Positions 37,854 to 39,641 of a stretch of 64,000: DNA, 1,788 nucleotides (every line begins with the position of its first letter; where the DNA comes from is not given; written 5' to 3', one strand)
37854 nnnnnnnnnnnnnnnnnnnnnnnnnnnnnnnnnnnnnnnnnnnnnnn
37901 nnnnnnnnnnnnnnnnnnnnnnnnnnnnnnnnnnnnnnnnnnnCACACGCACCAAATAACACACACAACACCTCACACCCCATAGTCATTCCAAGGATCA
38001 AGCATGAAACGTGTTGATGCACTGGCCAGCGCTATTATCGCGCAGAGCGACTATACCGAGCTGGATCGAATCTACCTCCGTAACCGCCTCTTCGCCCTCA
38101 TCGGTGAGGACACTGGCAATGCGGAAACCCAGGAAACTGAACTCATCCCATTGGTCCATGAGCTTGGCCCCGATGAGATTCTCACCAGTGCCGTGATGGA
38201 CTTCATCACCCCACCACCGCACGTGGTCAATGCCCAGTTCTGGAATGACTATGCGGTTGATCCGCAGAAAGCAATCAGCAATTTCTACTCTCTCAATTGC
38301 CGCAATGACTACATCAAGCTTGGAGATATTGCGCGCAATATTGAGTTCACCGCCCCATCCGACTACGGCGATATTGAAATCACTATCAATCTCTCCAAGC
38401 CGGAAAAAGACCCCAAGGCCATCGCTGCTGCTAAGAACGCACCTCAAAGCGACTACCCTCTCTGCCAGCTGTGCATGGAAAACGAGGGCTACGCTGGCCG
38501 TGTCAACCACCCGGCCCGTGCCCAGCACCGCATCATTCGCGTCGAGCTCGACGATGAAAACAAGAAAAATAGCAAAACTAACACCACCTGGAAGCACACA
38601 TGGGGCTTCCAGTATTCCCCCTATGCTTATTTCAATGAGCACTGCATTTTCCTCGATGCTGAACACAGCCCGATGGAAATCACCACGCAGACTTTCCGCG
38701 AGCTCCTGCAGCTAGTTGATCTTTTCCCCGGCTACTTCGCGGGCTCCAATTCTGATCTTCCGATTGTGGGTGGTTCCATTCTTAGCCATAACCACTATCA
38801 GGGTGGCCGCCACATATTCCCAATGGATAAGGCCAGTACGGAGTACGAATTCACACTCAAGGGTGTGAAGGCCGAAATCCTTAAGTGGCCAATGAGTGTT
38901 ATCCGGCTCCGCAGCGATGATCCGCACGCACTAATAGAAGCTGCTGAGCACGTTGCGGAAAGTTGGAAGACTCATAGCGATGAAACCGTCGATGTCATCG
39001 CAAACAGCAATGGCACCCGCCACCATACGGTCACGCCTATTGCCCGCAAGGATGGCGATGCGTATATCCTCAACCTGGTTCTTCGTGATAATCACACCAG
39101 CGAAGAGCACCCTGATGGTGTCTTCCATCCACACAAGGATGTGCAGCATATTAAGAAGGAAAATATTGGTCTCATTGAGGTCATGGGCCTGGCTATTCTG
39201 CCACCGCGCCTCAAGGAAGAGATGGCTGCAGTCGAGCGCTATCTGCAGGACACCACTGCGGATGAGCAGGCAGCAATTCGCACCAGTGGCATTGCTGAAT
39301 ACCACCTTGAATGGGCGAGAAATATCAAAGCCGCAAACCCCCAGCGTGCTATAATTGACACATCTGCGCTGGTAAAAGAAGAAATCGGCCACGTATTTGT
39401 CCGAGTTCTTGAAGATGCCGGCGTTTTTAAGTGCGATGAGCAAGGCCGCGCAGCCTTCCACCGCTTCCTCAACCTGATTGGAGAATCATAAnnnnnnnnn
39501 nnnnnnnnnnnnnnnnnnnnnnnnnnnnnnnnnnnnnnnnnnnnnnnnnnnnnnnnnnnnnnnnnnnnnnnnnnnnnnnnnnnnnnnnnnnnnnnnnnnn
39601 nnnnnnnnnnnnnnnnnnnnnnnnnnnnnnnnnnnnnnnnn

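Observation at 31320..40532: Streptococcus/LAB-type melibiose-galactose island embedded in a corynebacterial chromosome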

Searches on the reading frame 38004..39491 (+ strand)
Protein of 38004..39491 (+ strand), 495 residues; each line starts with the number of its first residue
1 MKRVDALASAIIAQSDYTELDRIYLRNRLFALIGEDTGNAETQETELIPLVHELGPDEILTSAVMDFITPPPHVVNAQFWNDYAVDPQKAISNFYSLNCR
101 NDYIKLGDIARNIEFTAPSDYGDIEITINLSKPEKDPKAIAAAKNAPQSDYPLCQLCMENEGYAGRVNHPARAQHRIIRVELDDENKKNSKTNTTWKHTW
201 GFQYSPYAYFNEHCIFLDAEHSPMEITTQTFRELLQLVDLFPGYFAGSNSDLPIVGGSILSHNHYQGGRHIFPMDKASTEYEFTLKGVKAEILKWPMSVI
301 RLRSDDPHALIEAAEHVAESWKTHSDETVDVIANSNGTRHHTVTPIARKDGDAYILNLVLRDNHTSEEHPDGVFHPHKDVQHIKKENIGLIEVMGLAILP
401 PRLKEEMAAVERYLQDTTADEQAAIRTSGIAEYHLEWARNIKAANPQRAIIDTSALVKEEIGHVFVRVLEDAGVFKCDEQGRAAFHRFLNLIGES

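Call 3: search_protein_families(library=ncbifam, proteins=[window:38004-39491:+])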
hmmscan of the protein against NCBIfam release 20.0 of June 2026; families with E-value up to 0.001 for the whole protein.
window:38004-39491:+ (495 aa): 12 families
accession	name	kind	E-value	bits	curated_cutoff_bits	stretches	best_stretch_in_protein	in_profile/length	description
NF003631.0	PRK05270.1-5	subfamily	7.3e-214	711.3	765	1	4-493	6-490/493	UDP-glucose--hexose-1-phosphate uridylyltransferase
NF003633.0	PRK05270.2-2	subfamily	4.1e-197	656.2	721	1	3-492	7-494/497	UDP-glucose--hexose-1-phosphate uridylyltransferase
TIGR01239.1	galT_2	equivalog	1.6e-192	641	650.15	1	4-491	2-488/489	UDP-glucose--hexose-1-phosphate uridylyltransferase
NF003630.0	PRK05270.1-3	equivalog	1.9e-186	620.9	769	1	1-490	1-484/487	UDP-glucose--hexose-1-phosphate uridylyltransferase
NF003629.0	PRK05270.1-2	subfamily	3.7e-181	603.5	628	1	58-493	82-505/508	UDP-glucose--hexose-1-phosphate uridylyltransferase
NF003628.0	PRK05270.1-1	equivalog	4.6e-180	599.8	1021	1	2-493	2-489/493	UDP-glucose--hexose-1-phosphate uridylyltransferase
NF003635.0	PRK05270.2-5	subfamily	2.1e-143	478.8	905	1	4-490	7-496/499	UDP-glucose--hexose-1-phosphate uridylyltransferase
NF003634.0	PRK05270.2-3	equivalog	2.6e-140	468.7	1021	1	51-492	69-491/493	UDP-glucose--hexose-1-phosphate uridylyltransferase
NF003638.0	PRK05270.3-3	equivalog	6.3e-99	331.9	1021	2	146-416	120-385/476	UDP-glucose--hexose-1-phosphate uridylyltransferase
NF003636.0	PRK05270.3-1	equivalog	3.7e-91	306.3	1223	1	57-489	104-557/560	UDP-glucose--hexose-1-phosphate uridylyltransferase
NF003632.0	PRK05270.2-1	equivalog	1.3e-85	287.8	865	1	59-490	103-508/515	UDP-glucose--hexose-1-phosphate uridylyltransferase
NF003637.0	PRK05270.3-2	equivalog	2.5e-36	125.3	860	1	11-324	14-316/404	UDP-glucose--hexose-1-phosphate uridylyltransferase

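Call 4: search_protein_families(library=pfam, proteins=[window:38004-39491:+])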
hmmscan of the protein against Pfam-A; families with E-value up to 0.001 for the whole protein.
window:38004-39491:+ (495 aa): 2 families
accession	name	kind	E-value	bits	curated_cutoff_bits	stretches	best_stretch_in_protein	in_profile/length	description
PF01087.27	GalP_UDP_transf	-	4e-35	122.4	22.1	1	16-223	2-184/184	Galactose-1-phosphate uridyl transferase, N-terminal domain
PF02744.22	GalP_UDP_tr_C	-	8.1e-24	84.7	29.2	1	239-437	3-163/165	Galactose-1-phosphate uridyl transferase, C-terminal domain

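Call 5: find_encoding_contigs(protein=window:38004-39491:+, flank=10000, max_places=10)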
Protein window:38004-39491:+ (495 aa): 1 contig read that carries it; 1 place shown.
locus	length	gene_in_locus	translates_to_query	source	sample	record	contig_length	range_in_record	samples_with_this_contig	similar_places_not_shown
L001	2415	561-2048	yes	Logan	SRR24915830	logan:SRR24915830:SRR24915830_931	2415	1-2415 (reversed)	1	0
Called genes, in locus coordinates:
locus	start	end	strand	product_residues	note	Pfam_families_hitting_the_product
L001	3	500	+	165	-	?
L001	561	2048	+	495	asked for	PF01087:GalP_UDP_transf, PF02744:GalP_UDP_tr_C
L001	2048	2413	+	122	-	?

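Call 6: find_homologous_proteins(query=window:38004-39491:+)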
Query window:38004-39491:+ (495 aa): 8000 proteins with E <= 0.001 among 8000 candidates; the best 120 are listed.
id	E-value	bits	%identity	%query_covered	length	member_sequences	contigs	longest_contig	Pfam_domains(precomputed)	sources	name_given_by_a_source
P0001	0.0e+0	1145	100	100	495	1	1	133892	PF02744.23,PF01087.28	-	-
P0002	4.5e-255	866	76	100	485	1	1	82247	PF02744.23,PF01087.28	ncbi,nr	ncbi:MAG: UDP-glucose--hexose-1-phosphate uridylyltransferase [Corynebacterium sp.]|nr:UDP-glucose--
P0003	1.4e-181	623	60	99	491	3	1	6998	PF02744.23,PF01087.28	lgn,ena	-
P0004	4.2e-181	622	60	99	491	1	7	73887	PF02744.23,PF01087.28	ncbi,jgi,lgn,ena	-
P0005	7.7e-181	621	60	99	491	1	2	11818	PF02744.23,PF01087.28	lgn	-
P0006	7.9e-181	621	60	99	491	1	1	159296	PF02744.23,PF01087.28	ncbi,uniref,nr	ncbi:UDP-glucose--hexose-1-phosphate uridylyltransferase [Streptococcus sp. HF-1907]|uniref:UDP-gluc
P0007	9.2e-181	621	59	100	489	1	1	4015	PF02744.23,PF01087.28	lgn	-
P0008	2.1e-180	619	60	99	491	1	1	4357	PF02744.23,PF01087.28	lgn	-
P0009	2.4e-180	619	60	99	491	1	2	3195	PF02744.23,PF01087.28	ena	-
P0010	2.7e-180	619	60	99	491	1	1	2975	PF02744.23,PF01087.28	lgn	-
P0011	5.1e-180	618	60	99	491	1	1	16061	PF02744.23,PF01087.28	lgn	-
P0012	5.8e-180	618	59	100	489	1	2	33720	PF02744.23,PF01087.28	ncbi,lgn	-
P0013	6.0e-180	618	59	100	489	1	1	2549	PF02744.23,PF01087.28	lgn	-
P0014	8.0e-180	617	59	100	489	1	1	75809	PF02744.23,PF01087.28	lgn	-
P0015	9.4e-180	617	59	100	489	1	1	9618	PF02744.23,PF01087.28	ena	-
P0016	1.0e-179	617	59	100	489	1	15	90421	PF02744.23,PF01087.28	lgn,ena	-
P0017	1.2e-179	617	59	99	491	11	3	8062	PF02744.23,PF01087.28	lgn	-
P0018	2.2e-179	616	59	100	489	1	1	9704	PF02744.23,PF01087.28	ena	-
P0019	2.6e-179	616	58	100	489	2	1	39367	PF02744.23,PF01087.28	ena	-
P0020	3.2e-179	616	57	100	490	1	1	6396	PF02744.23,PF01087.28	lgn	-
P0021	3.7e-179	615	58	100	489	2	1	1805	PF02744.23,PF01087.28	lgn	-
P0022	3.9e-179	615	59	99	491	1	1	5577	PF02744.23,PF01087.28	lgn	-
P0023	4.0e-179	615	58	100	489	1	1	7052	PF02744.23,PF01087.28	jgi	-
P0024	6.1e-179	615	59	100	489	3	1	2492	PF02744.23,PF01087.28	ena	-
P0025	7.1e-179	614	59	100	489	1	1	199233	PF02744.23,PF01087.28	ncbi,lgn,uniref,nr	ncbi:UDP-glucose--hexose-1-phosphate uridylyltransferase [Streptococcus equinus]|uniref:UDP-glucose-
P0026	7.4e-179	614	58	100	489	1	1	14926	PF02744.23,PF01087.28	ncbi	-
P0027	7.8e-179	614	58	100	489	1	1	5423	PF02744.23,PF01087.28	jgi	-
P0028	9.1e-179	614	58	100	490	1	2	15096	PF02744.23,PF01087.28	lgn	-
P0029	1.3e-178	613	58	100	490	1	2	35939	PF02744.23,PF01087.28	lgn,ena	-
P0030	1.4e-178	613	58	99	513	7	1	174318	PF02744.23,PF01087.28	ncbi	-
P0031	1.4e-178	613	57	100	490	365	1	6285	PF02744.23,PF01087.28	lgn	-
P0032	1.5e-178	613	58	100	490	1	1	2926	PF02744.23,PF01087.28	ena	-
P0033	2.0e-178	613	59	100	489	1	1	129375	PF02744.23,PF01087.28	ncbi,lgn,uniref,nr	ncbi:UDP-glucose--hexose-1-phosphate uridylyltransferase [Streptococcus equinus]|uniref:UDP-glucose-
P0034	2.9e-178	612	58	100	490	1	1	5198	PF02744.23,PF01087.28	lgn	-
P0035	3.4e-178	612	58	100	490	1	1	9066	PF02744.23,PF01087.28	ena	-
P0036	3.6e-178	612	58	100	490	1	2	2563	PF02744.23,PF01087.28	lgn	-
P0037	4.0e-178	612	58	100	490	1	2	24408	PF02744.23,PF01087.28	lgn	-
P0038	5.1e-178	612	58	100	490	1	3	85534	PF02744.23,PF01087.28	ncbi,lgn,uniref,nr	ncbi:UDPglucose--hexose-1-phosphate uridylyltransferase [Streptococcus henryi]|uniref:Galactose-1-ph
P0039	5.3e-178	611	58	100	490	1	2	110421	PF02744.23,PF01087.28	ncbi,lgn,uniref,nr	ncbi:UDP-glucose--hexose-1-phosphate uridylyltransferase [Streptococcus henryi]|uniref:UDP-glucose--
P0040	5.8e-178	611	58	100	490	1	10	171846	PF02744.23,PF01087.28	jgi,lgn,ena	jgi:UDPglucose--hexose-1-phosphate uridylyltransferase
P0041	6.1e-178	611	58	100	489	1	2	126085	PF02744.23,PF01087.28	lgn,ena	-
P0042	1.2e-177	610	58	100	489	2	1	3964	PF02744.23,PF01087.28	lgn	-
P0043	1.2e-177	610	58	100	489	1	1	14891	PF02744.23,PF01087.28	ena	-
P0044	1.5e-177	610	58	100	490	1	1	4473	PF02744.23,PF01087.28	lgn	-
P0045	2.0e-177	610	58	100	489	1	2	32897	PF02744.23,PF01087.28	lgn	-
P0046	4.3e-177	608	58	100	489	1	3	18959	PF02744.23,PF01087.28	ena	-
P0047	4.4e-177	608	58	100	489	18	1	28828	PF02744.23,PF01087.28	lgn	-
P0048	5.1e-177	608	58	100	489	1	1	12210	PF02744.23,PF01087.28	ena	-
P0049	8.5e-177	607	57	100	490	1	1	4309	PF02744.23,PF01087.28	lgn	-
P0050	9.6e-177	607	57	100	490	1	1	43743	PF02744.23,PF01087.28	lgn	-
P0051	1.2e-176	607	57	100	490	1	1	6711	PF02744.23,PF01087.28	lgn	-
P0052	1.2e-176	607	57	100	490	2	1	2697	PF02744.23,PF01087.28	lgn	-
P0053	1.6e-176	607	56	100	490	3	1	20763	PF02744.23,PF01087.28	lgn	-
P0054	1.7e-176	606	57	100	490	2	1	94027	PF02744.23,PF01087.28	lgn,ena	-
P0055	1.8e-176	606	57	100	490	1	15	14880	PF02744.23,PF01087.28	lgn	-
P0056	4.7e-176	605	58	100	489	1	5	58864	PF02744.23,PF01087.28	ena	-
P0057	5.1e-176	605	57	100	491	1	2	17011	PF02744.23,PF01087.28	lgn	-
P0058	8.3e-176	604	57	100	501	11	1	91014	PF02744.23,PF01087.28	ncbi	-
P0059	9.0e-176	604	56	99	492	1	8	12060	PF02744.23,PF01087.28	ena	-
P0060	1.1e-175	604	57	100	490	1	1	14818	PF02744.23,PF01087.28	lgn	-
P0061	1.6e-175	603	58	100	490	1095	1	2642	PF02744.23,PF01087.28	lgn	-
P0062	1.7e-175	603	57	100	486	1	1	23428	PF02744.23,PF01087.28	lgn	-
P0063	2.1e-175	603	56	99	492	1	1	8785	PF02744.23,PF01087.28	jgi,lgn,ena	-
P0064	3.6e-175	602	56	99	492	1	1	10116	PF02744.23,PF01087.28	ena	-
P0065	3.9e-175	602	57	100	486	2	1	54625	PF02744.23,PF01087.28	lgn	-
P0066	3.9e-175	602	57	100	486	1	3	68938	PF02744.23,PF01087.28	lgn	-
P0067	6.9e-175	601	56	99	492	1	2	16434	PF02744.23,PF01087.28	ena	-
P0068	7.9e-175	601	57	99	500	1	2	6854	PF02744.23,PF01087.28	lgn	-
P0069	1.0e-174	601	57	100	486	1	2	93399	PF02744.23,PF01087.28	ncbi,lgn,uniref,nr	ncbi:UDP-glucose--hexose-1-phosphate uridylyltransferase [Streptococcus porci]|uniref:UDP-glucose--h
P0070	1.1e-174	600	56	100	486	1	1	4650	PF02744.23,PF01087.28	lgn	-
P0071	1.7e-174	600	57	100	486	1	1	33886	PF02744.23,PF01087.28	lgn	-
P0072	1.7e-174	600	57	99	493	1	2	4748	PF02744.23,PF01087.28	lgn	-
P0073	1.8e-174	600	56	99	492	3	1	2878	PF02744.23,PF01087.28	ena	-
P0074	1.9e-174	600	56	100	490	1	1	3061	PF02744.23,PF01087.28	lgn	-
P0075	2.2e-174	600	57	100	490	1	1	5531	PF02744.23,PF01087.28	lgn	-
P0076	2.3e-174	599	56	99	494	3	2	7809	PF02744.23,PF01087.28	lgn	-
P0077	2.4e-174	599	57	99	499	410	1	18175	PF02744.23,PF01087.28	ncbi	-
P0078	2.8e-174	599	57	100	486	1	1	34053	PF02744.23,PF01087.28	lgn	-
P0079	2.8e-174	599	56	100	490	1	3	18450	PF02744.23,PF01087.28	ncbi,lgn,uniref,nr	ncbi:UDP-glucose--hexose-1-phosphate uridylyltransferase [Streptococcus dysgalactiae]|uniref:UDP-glu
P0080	3.9e-174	599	56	100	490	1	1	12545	PF02744.23,PF01087.28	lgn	-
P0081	7.3e-174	598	56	100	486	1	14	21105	PF02744.23,PF01087.28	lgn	-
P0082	8.0e-174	598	56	100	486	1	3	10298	PF02744.23,PF01087.28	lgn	-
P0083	8.3e-174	598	56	100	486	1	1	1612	PF02744.23,PF01087.28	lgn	-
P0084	9.8e-174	597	56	100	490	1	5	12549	PF02744.23,PF01087.28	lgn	-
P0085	1.3e-173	597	56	100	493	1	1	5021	PF02744.23,PF01087.28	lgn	-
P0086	1.9e-173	596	56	100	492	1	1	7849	PF02744.23,PF01087.28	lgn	-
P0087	2.9e-173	596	55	99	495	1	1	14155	PF02744.23,PF01087.28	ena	-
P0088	3.1e-173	596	55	100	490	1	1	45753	PF02744.23,PF01087.28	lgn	-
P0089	3.3e-173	596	55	99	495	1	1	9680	PF02744.23,PF01087.28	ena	-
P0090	3.3e-173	596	56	99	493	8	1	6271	PF02744.23,PF01087.28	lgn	-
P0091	3.4e-173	596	56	99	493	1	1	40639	PF02744.23,PF01087.28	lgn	-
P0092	3.9e-173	595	56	99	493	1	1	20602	PF02744.23,PF01087.28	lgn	-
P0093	4.0e-173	595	55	100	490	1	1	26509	PF02744.23,PF01087.28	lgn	-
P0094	9.9e-173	594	56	100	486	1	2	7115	PF02744.23,PF01087.28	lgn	-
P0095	2.0e-172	593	56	100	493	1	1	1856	PF02744.23,PF01087.28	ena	-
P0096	2.0e-172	593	55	100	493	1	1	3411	PF02744.23,PF01087.28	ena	-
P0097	2.7e-172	593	55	100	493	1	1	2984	PF02744.23,PF01087.28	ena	-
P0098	2.9e-172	593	55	100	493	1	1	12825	PF02744.23,PF01087.28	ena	-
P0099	3.4e-172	592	55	100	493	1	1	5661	PF02744.23,PF01087.28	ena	-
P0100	3.5e-172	592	56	99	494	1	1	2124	PF02744.23,PF01087.28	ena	-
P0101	3.6e-172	592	54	99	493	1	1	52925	PF02744.23,PF01087.28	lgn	-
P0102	3.8e-172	592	55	100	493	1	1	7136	PF02744.23,PF01087.28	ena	-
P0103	4.0e-172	592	55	100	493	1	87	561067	PF02744.23,PF01087.28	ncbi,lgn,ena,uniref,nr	ncbi:UDP-glucose--hexose-1-phosphate uridylyltransferase [uncultured Streptococcus sp.]|uniref:UDP-g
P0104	4.2e-172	592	55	99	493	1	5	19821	PF02744.23,PF01087.28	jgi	-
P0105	5.5e-172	592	55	100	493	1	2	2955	PF02744.23,PF01087.28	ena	-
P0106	5.5e-172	592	55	100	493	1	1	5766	PF02744.23,PF01087.28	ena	-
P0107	5.7e-172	592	54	99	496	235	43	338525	PF02744.23,PF01087.28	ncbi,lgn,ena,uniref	ncbi:MAG: UDP-glucose--hexose-1-phosphate uridylyltransferase [Bifidobacterium angulatum]|uniref:UDP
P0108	5.8e-172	592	56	99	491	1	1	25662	PF02744.23,PF01087.28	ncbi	ncbi:UDP-glucose--hexose-1-phosphate uridylyltransferase [Streptococcus suis]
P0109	6.6e-172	591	55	100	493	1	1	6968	PF02744.23,PF01087.28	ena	-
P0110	7.0e-172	591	55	100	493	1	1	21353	PF02744.23,PF01087.28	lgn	-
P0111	7.3e-172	591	55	100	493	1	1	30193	PF02744.23,PF01087.28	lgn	-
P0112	7.4e-172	591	56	99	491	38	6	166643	PF02744.23,PF01087.28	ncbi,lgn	ncbi:TPA: UDP-glucose--hexose-1-phosphate uridylyltransferase [Streptococcus suis]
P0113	8.4e-172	591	56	100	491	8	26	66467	PF02744.23,PF01087.28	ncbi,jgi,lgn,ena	jgi:UDPglucose--hexose-1-phosphate uridylyltransferase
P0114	9.4e-172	591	56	100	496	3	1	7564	PF02744.23,PF01087.28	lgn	-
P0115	1.0e-171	591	55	99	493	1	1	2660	PF02744.23,PF01087.28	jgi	-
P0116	1.0e-171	591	55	100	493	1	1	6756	PF02744.23,PF01087.28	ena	-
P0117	1.1e-171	591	56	99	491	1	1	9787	PF02744.23,PF01087.28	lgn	-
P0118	1.2e-171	591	56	99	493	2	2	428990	PF02744.23,PF01087.28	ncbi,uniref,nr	ncbi:UDP-glucose--hexose-1-phosphate uridylyltransferase [Streptococcus panodentis]|uniref:Galactose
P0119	1.3e-171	590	55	100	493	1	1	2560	PF02744.23,PF01087.28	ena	-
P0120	1.3e-171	590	55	100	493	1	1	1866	PF02744.23,PF01087.28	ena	-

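Call 7: find_encoding_contigs(protein=P0002, flank=10000, max_places=4)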
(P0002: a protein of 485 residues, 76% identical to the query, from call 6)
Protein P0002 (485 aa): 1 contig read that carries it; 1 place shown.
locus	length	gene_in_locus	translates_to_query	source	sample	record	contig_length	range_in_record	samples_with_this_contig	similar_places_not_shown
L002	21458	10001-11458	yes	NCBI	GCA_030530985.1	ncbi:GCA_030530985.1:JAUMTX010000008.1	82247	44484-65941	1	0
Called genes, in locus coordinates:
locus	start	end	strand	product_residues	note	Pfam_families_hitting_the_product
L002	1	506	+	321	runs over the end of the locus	PF00294:PfkB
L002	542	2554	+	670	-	PF00359:PTS_EIIA_2, PF02302:PTS_IIB, PF25554:PTS_EIIB_BC_N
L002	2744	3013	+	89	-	PF00381:PTS-HPr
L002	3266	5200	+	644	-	PF07690:MFS_1, PF13347:MFS_2, PF00358:PTS_EIIA_1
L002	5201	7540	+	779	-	PF16875:Glyco_hydro_36N, PF02065:Melibiase, PF16874:Glyco_hydro_36C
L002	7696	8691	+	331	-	PF00356:LacI, PF00532:Peripla_BP_1, PF13377:Peripla_BP_3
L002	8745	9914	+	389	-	PF10509:GalKase_gal_bdg, PF00288:GHMP_kinases_N, PF08544:GHMP_kinases_C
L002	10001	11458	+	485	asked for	PF01087:GalP_UDP_transf, PF02744:GalP_UDP_tr_C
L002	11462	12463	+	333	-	PF01073:3Beta_HSD, PF01370:Epimerase, PF02719:Polysacc_synt_2, PF04321:RmlD_sub_bind, PF05368:NmrA (weak), PF13460:NAD_binding_10, PF16363:GDP_Man_Dehyd, PF07993:NAD_binding_4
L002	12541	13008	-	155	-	-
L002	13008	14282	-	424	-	PF00860:Xan_ur_permease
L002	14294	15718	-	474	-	PF13167:GTP-bdg_N, PF16360:GTP-bdg_M, PF01926:MMR_HSR1, PF02421:FeoB_N (weak)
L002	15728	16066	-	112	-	-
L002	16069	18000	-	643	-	PF01926:MMR_HSR1, PF02421:FeoB_N, PF07670:Gate, PF07664:FeoB_C, PF07670:Gate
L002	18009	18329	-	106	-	PF04023:FeoA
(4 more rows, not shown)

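Call 8: find_related_loci(query=window:38004-39491:+, collection=genome_contigs, flank=10000)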
Query window:38004-39491:+ (495 aa) in genome_contigs; peptide patterns used: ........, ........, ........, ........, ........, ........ (x = any residue, [..] = any of these).
600 stretches matched a pattern (row limit reached: there are more); 584 encode a relative of the query (tblastn E <= 1e-3); the best 80 are kept; 80 distinct loci.
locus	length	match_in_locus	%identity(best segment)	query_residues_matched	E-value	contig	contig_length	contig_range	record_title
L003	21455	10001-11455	76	1-494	0e+0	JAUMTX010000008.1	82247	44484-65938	MAG: Corynebacterium sp. isolate S11A_Sa_2_sub NODE_33_length_82247_cov_28.143493, whole genome shotgun sequence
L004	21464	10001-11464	58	1-493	0e+0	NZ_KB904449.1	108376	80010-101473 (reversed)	Streptococcus orisratti DSM 15617 A3I7DRAFT_scaffold_1.2, whole genome shotgun sequence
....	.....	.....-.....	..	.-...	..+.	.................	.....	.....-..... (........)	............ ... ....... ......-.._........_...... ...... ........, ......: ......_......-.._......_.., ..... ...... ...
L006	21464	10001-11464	58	1-493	0e+0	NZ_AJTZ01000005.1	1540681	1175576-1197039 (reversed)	Streptococcus ratti FA-1 = DSM 20564 strain FA-1 contig5, whole genome shotgun sequence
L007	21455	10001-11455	57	4-493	0e+0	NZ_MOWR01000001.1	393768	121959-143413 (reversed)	Streptococcus sp. 'caviae' strain Cavy grass 6 NODE_1_length_393768_cov_228.913, whole genome shotgun sequence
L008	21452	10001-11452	57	1-493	0e+0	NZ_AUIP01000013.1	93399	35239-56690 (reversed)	Streptococcus porci DSM 23759 G576DRAFT_scaffold00011.11_C, whole genome shotgun sequence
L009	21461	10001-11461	58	1-493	0e+0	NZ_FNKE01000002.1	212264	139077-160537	Streptococcus equinus strain Sb05, whole genome shotgun sequence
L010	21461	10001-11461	58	1-493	0e+0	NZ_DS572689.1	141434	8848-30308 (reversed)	Streptococcus infantarius subsp. infantarius ATCC BAA-102 Scfld_02_15, whole genome shotgun sequence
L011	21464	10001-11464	57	1-493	0e+0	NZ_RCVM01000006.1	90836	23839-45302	Streptococcus hillyeri strain 28462 NODE_6_length_90836_cov_85.8259, whole genome shotgun sequence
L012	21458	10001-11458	55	4-493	0e+0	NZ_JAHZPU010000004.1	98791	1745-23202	Streptococcus infantis strain SY98 Sinfantis_SY98_NinaOddballs_Sia_NO_4, whole genome shotgun sequence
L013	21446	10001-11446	57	4-489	0e+0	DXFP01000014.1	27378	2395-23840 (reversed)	MAG TPA_asm: Candidatus Ligilactobacillus excrementigallinarum isolate 6627 CHK110__C89152_L27378_SAMEA104467361, whole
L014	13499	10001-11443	55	4-489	0e+0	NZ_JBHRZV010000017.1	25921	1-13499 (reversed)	Streptococcus caprae strain CCUG 67170 velvet_auto_127_17, whole genome shotgun sequence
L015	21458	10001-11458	56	4-493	0e+0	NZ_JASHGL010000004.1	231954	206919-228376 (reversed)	Streptococcus timonensis strain OMI869 OMI869_00004, whole genome shotgun sequence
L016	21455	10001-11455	54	4-493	0e+0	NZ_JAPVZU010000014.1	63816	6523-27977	Streptococcus sp. 27098_8_113 contig00014, whole genome shotgun sequence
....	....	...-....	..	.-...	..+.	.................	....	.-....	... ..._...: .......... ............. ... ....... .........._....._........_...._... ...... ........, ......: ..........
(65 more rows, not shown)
